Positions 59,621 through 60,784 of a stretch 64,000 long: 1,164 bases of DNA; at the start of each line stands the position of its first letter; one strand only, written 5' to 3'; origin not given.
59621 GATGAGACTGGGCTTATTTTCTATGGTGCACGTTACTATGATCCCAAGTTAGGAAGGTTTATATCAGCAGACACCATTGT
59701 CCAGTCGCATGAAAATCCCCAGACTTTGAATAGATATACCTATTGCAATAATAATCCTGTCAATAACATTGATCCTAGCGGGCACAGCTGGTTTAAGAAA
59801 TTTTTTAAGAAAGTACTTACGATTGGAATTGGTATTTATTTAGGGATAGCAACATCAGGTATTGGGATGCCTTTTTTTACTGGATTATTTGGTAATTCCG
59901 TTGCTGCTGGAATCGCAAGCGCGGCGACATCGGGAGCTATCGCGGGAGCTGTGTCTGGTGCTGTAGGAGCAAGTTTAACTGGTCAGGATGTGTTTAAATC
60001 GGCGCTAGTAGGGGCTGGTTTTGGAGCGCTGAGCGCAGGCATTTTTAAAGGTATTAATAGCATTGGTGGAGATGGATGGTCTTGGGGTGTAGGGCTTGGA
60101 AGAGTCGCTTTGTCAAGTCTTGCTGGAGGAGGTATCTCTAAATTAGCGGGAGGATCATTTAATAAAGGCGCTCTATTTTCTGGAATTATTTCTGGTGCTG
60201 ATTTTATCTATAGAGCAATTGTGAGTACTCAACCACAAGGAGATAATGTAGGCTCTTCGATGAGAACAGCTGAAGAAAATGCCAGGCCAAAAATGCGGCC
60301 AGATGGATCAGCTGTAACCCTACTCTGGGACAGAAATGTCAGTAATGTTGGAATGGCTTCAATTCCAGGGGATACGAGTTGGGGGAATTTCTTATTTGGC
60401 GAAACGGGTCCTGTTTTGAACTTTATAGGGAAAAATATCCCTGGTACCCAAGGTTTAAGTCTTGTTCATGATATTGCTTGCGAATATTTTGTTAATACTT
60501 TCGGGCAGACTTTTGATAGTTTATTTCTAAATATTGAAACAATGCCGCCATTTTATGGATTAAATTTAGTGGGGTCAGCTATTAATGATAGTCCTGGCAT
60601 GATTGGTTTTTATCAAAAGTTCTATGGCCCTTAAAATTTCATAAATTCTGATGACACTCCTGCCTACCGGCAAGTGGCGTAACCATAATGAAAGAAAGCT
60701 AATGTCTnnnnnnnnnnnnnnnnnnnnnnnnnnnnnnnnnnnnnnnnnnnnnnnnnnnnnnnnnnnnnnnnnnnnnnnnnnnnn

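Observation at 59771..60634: Paralog 3: third distinct C-terminal payload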

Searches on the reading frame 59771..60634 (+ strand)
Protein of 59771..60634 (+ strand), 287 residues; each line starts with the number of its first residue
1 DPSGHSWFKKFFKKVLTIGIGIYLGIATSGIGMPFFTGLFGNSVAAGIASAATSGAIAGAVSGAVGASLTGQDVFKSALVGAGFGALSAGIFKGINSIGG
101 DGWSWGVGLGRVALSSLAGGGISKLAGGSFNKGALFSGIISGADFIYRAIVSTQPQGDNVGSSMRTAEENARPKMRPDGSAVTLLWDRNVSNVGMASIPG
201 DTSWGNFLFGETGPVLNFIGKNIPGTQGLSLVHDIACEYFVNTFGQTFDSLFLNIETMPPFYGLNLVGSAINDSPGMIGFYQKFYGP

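Call 5: search_protein_families(library=pfam, proteins=[window:59771-60634:+], max_evalue=0.01)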
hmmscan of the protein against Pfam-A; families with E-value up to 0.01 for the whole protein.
window:59771-60634:+ (287 aa): 0 families

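Call 11: search_protein_families(library=ncbifam, proteins=[window:59771-60634:+], max_evalue=0.1)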
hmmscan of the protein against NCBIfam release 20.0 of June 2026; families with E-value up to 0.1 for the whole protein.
window:59771-60634:+ (287 aa): 0 families

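Call 17: predict_structure(protein=window:59771-60631:+)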
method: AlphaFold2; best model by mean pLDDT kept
length: 287 residues; sequences in the alignment: 1
mean_pLDDT: 38.3   pTM: 0.23
mean pLDDT of the five models: 38.3, 34.7, 34.4, 33.4, 31.8
residues with pLDDT >= 90: 0; 70-90: 1; 50-70: 22; < 50: 264
segments of 3 or more residues with pLDDT < 50: 1-3, 17-19, 21-23, 25-27, 29-32, 43-52, 54-287
pLDDT, mean of each block of 10 residues (from residue 1): 56 52 47 50 46 46 39 43 46 38 40 39 37 38 37 32 32 32 26 25 31 39 39 44 35 28 29 31 31
secondary structure, 60 per line:
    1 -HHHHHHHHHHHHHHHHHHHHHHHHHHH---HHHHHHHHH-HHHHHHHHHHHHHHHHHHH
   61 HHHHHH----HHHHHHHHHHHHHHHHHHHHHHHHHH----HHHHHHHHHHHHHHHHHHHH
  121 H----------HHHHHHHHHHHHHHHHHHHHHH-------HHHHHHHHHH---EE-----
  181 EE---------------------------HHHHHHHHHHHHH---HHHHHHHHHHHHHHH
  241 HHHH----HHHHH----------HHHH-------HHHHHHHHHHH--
elements in order: H2-28 H32-40 H42-66 H71-96 H101-121 H132-153 H161-170 H210-222 H226-244 H249-253 H264-267 H275-285

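Call 25: search_solved_structures(query=A1, max_evalue=10, show_alignments=2)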
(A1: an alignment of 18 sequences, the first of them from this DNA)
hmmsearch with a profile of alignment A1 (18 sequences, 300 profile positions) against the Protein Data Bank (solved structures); distinct sequences matched with E-value up to 10: 5.
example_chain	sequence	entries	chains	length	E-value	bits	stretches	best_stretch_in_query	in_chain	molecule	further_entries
7ojf_A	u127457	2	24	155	0.12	14.8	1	3-82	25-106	Outer membrane lipoprotein slyB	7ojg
7kyo_B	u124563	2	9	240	0.12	14.8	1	109-158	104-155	Manganese ABC transporter, ATP-binding protein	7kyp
9lr9_B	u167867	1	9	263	0.7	12.3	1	126-197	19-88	PVI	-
3g1j_A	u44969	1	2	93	0.89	12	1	217-250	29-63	Integron cassette protein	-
8e73_AK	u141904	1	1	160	5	9.5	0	9-97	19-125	NDUA11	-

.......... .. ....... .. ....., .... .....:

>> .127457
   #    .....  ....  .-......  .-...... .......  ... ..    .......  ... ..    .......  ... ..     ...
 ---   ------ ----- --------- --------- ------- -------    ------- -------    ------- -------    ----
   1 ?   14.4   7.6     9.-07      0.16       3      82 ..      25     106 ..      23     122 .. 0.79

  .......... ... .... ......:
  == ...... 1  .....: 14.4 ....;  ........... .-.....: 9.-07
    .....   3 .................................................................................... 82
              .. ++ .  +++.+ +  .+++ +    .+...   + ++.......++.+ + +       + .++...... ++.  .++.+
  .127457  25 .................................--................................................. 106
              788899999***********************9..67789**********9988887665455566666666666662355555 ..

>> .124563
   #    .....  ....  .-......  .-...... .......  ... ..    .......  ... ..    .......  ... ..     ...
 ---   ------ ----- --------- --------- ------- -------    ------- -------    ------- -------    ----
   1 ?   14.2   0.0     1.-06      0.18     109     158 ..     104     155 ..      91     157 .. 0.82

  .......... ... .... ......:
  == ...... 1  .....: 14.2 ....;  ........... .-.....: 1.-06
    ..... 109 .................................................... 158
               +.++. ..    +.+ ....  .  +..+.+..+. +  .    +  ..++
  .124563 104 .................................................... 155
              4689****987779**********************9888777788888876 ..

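Call 26: find_homologous_proteins(query=A1, max_evalue=0.001)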
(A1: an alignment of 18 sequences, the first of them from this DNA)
Query A1 (18 sequences) (287 aa, profile of the alignment): 14 proteins with E <= 0.001 among 8000 candidates.
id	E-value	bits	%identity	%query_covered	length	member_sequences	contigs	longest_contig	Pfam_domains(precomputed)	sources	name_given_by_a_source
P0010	4.9e-97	343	44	71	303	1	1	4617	-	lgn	-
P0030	2.4e-95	337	45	70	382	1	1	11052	-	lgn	-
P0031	9.0e-95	335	56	90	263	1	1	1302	-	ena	-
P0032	2.8e-94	334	50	92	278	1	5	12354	-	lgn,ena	-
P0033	1.6e-93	331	53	71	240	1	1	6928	-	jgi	jgi:hypothetical protein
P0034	2.0e-93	331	52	96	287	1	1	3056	-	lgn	-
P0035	7.5e-91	323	57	83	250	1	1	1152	-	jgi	jgi:hypothetical protein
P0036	4.6e-79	284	53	71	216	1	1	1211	-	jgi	jgi:hypothetical protein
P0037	4.0e-78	281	48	90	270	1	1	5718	-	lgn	-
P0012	1.4e-76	276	35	49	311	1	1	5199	-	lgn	-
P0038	3.9e-8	51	48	11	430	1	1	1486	PF26363.2,PF25023.2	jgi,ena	jgi:RHS repeat-associated protein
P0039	3.3e-7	48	37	35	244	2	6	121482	-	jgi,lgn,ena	-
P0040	3.4e-5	41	37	38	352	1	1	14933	-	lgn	-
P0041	1.1e-4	40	29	57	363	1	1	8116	-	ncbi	-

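Call 28: find_encoding_contigs(protein=P0032, flank=8000, max_places=5)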
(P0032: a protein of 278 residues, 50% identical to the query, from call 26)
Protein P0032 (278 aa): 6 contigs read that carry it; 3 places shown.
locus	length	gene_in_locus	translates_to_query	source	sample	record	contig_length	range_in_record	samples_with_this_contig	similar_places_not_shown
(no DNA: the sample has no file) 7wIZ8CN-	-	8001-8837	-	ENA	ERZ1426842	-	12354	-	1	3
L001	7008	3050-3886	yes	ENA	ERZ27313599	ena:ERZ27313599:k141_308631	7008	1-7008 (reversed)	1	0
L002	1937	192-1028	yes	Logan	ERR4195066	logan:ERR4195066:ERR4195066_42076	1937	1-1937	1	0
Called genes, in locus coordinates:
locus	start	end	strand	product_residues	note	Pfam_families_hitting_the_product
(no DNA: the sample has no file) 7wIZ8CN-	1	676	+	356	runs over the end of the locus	?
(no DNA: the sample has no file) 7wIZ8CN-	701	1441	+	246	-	PF03130:HEAT_PBS (faint), PF13646:HEAT_2 (weak)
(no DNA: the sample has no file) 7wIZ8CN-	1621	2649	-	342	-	PF00589:Phage_integrase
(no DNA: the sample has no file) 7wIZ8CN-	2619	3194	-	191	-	PF12728:HTH_17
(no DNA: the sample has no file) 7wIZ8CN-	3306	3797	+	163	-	-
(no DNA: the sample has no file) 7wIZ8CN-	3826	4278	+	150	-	-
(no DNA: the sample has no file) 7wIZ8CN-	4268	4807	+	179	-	PF00239:Resolvase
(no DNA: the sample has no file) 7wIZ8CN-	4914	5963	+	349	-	PF00589:Phage_integrase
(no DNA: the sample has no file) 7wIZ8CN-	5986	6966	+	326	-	PF00589:Phage_integrase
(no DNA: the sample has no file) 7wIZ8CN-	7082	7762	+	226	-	PF18780:HNH_repeat, PF01844:HNH, PF14279:HNH_5 (weak)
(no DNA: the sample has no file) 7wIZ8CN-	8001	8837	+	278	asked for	-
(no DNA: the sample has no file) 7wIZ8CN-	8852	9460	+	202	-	-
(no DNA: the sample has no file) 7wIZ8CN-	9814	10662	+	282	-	-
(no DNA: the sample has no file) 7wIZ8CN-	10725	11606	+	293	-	-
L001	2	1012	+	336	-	?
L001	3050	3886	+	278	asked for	-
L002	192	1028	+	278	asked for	-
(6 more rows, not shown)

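Call 29: find_encoding_contigs(protein=P0030, flank=8000, max_places=3)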
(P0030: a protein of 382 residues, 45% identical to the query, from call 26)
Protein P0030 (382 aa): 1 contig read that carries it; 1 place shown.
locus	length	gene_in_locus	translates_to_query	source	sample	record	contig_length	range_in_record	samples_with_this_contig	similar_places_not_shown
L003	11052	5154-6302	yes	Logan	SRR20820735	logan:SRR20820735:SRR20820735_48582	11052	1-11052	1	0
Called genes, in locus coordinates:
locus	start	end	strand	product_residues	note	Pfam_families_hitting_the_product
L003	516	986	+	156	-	-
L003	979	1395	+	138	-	PF11008:DUF2846 (weak)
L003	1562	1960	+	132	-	-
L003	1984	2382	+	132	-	-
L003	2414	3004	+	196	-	-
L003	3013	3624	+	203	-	-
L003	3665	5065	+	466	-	PF13102:Phage_int_SAM_5 (faint), PF02899:Phage_int_SAM_1 (weak), PF00589:Phage_integrase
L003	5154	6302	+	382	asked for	-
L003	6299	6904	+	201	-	PF13424:TPR_12 (faint)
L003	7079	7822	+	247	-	-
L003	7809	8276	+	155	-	PF11008:DUF2846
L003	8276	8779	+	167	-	-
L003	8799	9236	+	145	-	-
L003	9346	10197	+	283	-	PF03797:Autotransporter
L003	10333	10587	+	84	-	PF07927:HicA_toxin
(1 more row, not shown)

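Call 33: predict_structure(alignment_id=A1)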
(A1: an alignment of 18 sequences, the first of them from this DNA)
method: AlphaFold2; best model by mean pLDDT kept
length: 287 residues; sequences in the alignment: 18
mean_pLDDT: 68.7   pTM: 0.67
mean pLDDT of the five models: 68.7, 62.1, 57.8, 55.0, 50.8
residues with pLDDT >= 90: 1; 70-90: 160; 50-70: 73; < 50: 53
segments of 3 or more residues with pLDDT < 50: 1-9, 11-44, 282-287
pLDDT, mean of each block of 10 residues (from residue 1): 41 41 33 41 51 59 60 69 70 72 77 82 74 84 88 74 88 72 70 78 82 86 87 81 65 59 85 73 45
secondary structure, 60 per line:
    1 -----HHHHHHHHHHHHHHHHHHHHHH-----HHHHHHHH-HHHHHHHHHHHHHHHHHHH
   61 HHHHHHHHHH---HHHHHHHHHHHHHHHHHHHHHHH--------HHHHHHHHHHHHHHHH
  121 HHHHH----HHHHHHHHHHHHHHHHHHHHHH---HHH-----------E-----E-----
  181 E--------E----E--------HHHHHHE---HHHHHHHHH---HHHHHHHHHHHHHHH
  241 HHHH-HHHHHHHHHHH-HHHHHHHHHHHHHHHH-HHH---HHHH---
elements in order: H6-27 H33-40 H42-70 H74-96 H105-125 H130-151 H204-209 H214-222 H226-244 H246-256 H258-273 H281-284

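Call 35: find_encoding_contigs(protein=P0033, flank=8000, max_places=3)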
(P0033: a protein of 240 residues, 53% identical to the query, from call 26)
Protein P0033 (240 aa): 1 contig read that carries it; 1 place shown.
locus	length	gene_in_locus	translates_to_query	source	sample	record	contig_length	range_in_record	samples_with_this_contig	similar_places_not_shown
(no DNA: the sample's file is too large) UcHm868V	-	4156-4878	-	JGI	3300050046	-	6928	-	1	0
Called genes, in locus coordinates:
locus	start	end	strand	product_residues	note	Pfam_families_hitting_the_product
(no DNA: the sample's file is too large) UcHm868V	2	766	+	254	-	?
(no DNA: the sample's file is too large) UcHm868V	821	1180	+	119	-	PF00072:Response_reg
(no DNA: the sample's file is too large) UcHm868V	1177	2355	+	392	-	PF13487:HD_5, PF01966:HD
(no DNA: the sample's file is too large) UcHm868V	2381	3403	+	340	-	PF17761:DUF1016_N, PF00565:SNase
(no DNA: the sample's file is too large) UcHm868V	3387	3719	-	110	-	-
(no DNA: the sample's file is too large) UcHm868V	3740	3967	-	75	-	PF12844:HTH_19 (weak), PF13443:HTH_26, PF01381:HTH_3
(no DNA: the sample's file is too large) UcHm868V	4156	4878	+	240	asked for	-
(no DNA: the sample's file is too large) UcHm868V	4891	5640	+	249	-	-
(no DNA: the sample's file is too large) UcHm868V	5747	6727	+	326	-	PF01073:3Beta_HSD, PF01370:Epimerase, PF02719:Polysacc_synt_2, PF04321:RmlD_sub_bind, PF05368:NmrA, PF07993:NAD_binding_4 (faint), PF13460:NAD_binding_10, PF16363:GDP_Man_Dehyd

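Call 36: find_encoding_contigs(protein=P0037, flank=8000, max_places=3)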
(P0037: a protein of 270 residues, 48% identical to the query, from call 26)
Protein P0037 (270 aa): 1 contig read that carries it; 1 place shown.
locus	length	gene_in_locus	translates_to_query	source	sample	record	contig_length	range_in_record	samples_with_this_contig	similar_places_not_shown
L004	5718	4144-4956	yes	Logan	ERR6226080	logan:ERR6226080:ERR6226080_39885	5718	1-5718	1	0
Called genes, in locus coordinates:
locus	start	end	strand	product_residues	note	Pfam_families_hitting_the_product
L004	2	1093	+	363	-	?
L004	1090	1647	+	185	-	-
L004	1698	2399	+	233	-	PF08238:Sel1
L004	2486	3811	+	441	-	PF13102:Phage_int_SAM_5 (faint), PF02899:Phage_int_SAM_1 (weak), PF00589:Phage_integrase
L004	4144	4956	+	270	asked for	-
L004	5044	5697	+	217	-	-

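Call 40: fold_search(model_id=the predicted structure, library=pdb)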
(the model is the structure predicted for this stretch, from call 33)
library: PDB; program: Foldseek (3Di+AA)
matches with E <= 10: 136; with E <= 0.001: 0
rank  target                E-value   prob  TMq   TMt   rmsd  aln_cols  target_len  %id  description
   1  8sc2                  2.4e-01  0.16  0.17  0.12  20.3       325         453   12  Human OCT1 bound to diltiazem in inward-open conformation (released 2023-10-18)
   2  8sc1                  7.0e-01  0.11  0.18  0.13  19.1       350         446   12  Human OCT1 (Apo) in inward-open conformation (released 2023-10-18)
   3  8sc6                  9.5e-01  0.09  0.18  0.13  19.7       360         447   12  Human OCT1 bound to thiamine in inward-open conformation (released 2023-10-18)
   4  8jtz                  1.0e+00  0.07  0.16  0.11  20.9       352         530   12  hOCT1 in complex with spironolactone in outward facing partially occluded conformation (released 2024-03-27)
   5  8e1m_A                1.4e+00  0.66  0.24  0.44   5.4       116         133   14  Cryo-EM structure of the endogenous core TIM23 complex from S. cerevisiae (released 2023-06-21)
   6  5cwg                  1.6e+00  0.18  0.17  0.22  15.0       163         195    9  Crystal structure of de novo designed helical repeat protein DHR10 (released 2015-12-16)
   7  9eri_D                1.6e+00  0.11  0.19  0.17  16.8       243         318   12  Cryo-EM structure of sodium pumping Rnf complex from Acetobacterium woodii bound to NADH (released 2025-03-05)
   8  9jtq                  1.6e+00  0.06  0.16  0.17  18.2       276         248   10  Crystal structure of the light-driven proton pump heimdallarchaeial rhodopsin HeimdallR1 (released 2025-04-02)
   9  8sc3                  1.7e+00  0.07  0.17  0.12  18.9       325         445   12  Human OCT1 bound to fenoterol in inward-open conformation (released 2023-10-18)
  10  8sc4                  1.7e+00  0.06  0.16  0.12  20.5       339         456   12  Human OCT1 bound to metformin in inward-open conformation (released 2023-10-18)
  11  7cgp_A                1.8e+00  0.38  0.25  0.42   8.8       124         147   22  Cryo-EM structure of the human mitochondrial translocase TIM22 complex at 3.7 angstrom. (released 2020-10-14)
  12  8jts                  2.0e+00  0.10  0.16  0.11  18.5       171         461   15  hOCT1 in complex with metformin in outward open conformation (released 2024-03-27)
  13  8qle                  2.1e+00  0.08  0.18  0.19  17.8       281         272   11  Crystal structure of the light-driven sodium pump ErNaR in the monomeric form at pH 4.6 (released 2024-04-24)
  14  7nkz_A                2.2e+00  0.08  0.20  0.15  17.7       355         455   13  Cryo-EM structure of the cytochrome bd oxidase from M. tuberculosis at 2.5 A resolution (released 2021-09-22)
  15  8hao_R                2.5e+00  0.06  0.17  0.15  17.9       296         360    8  Human parathyroid hormone receptor-1 dimer (released 2022-12-21)
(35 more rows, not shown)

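Call 41: search_protein_families(library=pfam, alignment_id=A1, max_evalue=1)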
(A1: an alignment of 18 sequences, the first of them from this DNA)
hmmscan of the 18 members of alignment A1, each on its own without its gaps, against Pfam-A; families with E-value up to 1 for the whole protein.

A. member 1, seq(287 aa): 0 families

B. families by the number of members that match (of 18 scanned): 8 families
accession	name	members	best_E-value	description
PF13441.11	Gly-zipper_YMGG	7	1.6e-05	YMGG-like Gly-zipper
PF13436.11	Gly-zipper_OmpA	2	0.00094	Glycine-zipper domain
PF13488.11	Gly-zipper_Omp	2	0.01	Glycine zipper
PF11021.13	DUF2613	1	0.036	Protein of unknown function (DUF2613)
PF03831.20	YjdM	1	0.18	PhnA domain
PF02993.19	MCPVI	1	0.54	Minor capsid protein VI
PF05049.19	IIGP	1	0.54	Interferon-inducible GTPase (IIGP)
PF12822.12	ECF_trnsprt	1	0.94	ECF transporter, substrate-specific component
